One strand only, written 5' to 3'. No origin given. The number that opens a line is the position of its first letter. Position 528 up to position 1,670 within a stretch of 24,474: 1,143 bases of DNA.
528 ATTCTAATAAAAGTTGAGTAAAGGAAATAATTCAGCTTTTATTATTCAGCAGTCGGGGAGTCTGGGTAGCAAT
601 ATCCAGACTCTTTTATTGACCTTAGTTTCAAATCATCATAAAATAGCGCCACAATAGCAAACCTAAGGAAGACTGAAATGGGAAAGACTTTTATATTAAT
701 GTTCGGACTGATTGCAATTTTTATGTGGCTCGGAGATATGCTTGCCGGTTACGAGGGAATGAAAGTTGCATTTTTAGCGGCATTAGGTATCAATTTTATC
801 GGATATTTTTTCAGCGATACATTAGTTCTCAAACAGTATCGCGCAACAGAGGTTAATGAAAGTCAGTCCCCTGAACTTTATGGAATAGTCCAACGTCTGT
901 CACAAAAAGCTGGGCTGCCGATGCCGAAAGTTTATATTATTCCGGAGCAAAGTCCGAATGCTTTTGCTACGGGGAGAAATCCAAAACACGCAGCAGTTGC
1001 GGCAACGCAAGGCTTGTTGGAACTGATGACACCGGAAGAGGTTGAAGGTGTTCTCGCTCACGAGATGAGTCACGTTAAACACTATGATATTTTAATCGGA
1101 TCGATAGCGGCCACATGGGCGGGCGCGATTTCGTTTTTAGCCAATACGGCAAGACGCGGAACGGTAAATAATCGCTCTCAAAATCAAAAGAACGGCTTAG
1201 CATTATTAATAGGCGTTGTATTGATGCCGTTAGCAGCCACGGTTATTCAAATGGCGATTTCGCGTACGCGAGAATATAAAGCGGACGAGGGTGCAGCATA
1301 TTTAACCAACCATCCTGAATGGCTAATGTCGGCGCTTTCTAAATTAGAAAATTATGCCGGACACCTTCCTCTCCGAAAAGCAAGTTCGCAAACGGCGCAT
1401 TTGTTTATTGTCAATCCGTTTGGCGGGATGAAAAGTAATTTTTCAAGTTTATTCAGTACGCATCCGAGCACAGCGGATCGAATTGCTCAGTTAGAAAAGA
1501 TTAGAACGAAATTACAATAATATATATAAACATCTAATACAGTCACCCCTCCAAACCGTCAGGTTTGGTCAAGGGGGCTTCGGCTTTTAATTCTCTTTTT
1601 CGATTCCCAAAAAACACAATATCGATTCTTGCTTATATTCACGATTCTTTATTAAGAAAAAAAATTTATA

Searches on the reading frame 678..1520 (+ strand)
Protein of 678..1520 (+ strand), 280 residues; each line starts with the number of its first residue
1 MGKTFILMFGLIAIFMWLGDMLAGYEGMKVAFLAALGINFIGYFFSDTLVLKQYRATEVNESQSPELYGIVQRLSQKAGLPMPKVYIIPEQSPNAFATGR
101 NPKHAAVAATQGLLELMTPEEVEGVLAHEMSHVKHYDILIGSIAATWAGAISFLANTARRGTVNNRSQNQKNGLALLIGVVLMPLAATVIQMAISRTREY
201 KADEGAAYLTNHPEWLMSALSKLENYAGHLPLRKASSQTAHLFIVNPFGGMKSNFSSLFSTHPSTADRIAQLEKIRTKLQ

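Call 5: search_protein_families(library=pfam, proteins=[window:678-1520:+])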
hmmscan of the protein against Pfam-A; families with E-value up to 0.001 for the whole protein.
window:678-1520:+ (280 aa): 1 family
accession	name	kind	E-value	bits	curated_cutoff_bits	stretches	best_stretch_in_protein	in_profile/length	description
PF01435.24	Peptidase_M48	-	1.4e-34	120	20.3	1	63-275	3-185/186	Peptidase family M48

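Call 49: find_related_loci(query=window:678-1520:+, collection=genome_contigs, flank=1500)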
Query window:678-1520:+ (280 aa) in genome_contigs; peptide patterns used: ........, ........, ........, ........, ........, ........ (x = any residue, [..] = any of these).
598 stretches matched a pattern (row limit reached: there are more); 588 encode a relative of the query (tblastn E <= 1e-3); the best 80 are kept; 80 distinct loci.
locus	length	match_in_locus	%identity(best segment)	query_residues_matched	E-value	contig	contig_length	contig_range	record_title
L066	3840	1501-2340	98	1-280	0e+0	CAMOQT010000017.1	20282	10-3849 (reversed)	MAG: uncultured Azospirillum sp. isolate SRR873605_bin.44_metaWRAP_v1.3_MAG genome assembly, contig: NODE_4773_length_20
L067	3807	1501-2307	67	3-276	4e-122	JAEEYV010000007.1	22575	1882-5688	MAG: Alphaproteobacteria bacterium isolate Tb.RUG.69 k141_1459621_flag=0_multi=13.7436_len=22575, whole genome shotgun s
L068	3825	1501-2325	64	3-279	3e-116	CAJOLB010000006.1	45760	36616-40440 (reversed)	uncultured Alphaproteobacteria bacterium isolate Reindeer_2_mag_112 genome assembly, contig: scaffold_1033, whole genome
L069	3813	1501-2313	62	3-279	1e-111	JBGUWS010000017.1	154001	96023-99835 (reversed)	MAG: Alphaproteobacteria bacterium isolate ruminal_MAG_71 ruminal_MAG_71_contig_0017, whole genome shotgun sequence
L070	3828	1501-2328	59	1-277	4e-109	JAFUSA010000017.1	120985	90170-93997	MAG: Alphaproteobacteria bacterium isolate RGIG4773 Roe_deer_Reticulum-2__c1286, whole genome shotgun sequence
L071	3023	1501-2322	58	3-279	8e-105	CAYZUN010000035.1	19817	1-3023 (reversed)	MAG TPA_asm: uncultured Sulfurimonas sp. isolate SRP128015_co1_20 genome assembly, contig: NODE_3706_length_19817_cov_8.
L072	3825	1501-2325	56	3-280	7e-103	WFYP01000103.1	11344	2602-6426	MAG: Nitratifractor sp. isolate S142_10 k151_19054, whole genome shotgun sequence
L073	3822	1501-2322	57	3-279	5e-102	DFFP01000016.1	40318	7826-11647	MAG TPA_asm: Alphaproteobacteria bacterium UBA3773 UBA3773_contig_14644, whole genome shotgun sequence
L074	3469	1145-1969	55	3-280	1e-101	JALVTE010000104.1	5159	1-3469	MAG: Campylobacteraceae bacterium isolate M1_metabat1_scaf2bin.006 M1_NODE_5028_length_5159_cov_53.277226, whole genome 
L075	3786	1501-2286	58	17-275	2e-100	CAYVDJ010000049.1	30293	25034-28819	MAG TPA_asm: uncultured Campylobacterales bacterium isolate binchicken_co219_357 genome assembly, contig: k141_415491, w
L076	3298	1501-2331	55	3-279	5e-100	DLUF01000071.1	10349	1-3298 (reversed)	MAG TPA_asm: Sulfurospirillum sp. UBA12182 contig_641, whole genome shotgun sequence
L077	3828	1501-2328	58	3-278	3e-97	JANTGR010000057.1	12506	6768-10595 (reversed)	MAG: Sulfurospirillum sp. isolate bin10080 c_000000005327, whole genome shotgun sequence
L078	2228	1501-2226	61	3-242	1e-96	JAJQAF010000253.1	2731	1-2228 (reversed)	MAG: Campylobacter sp. isolate BH.8_9 NODE_3979_length_2731_cov_5.241405, whole genome shotgun sequence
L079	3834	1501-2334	53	3-280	6e-93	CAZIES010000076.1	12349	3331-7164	MAG TPA_asm: uncultured Arcobacter sp. isolate SRP167671_co2_87 genome assembly, contig: NODE_6659_length_12349_cov_9.16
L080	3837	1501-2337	52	3-280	2e-92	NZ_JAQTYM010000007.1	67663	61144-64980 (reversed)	MAG: Sulfuricurvum sp. isolate STC_37 NODE_858_length_67663_cov_27.018316_Sandtown_C, whole genome shotgun sequence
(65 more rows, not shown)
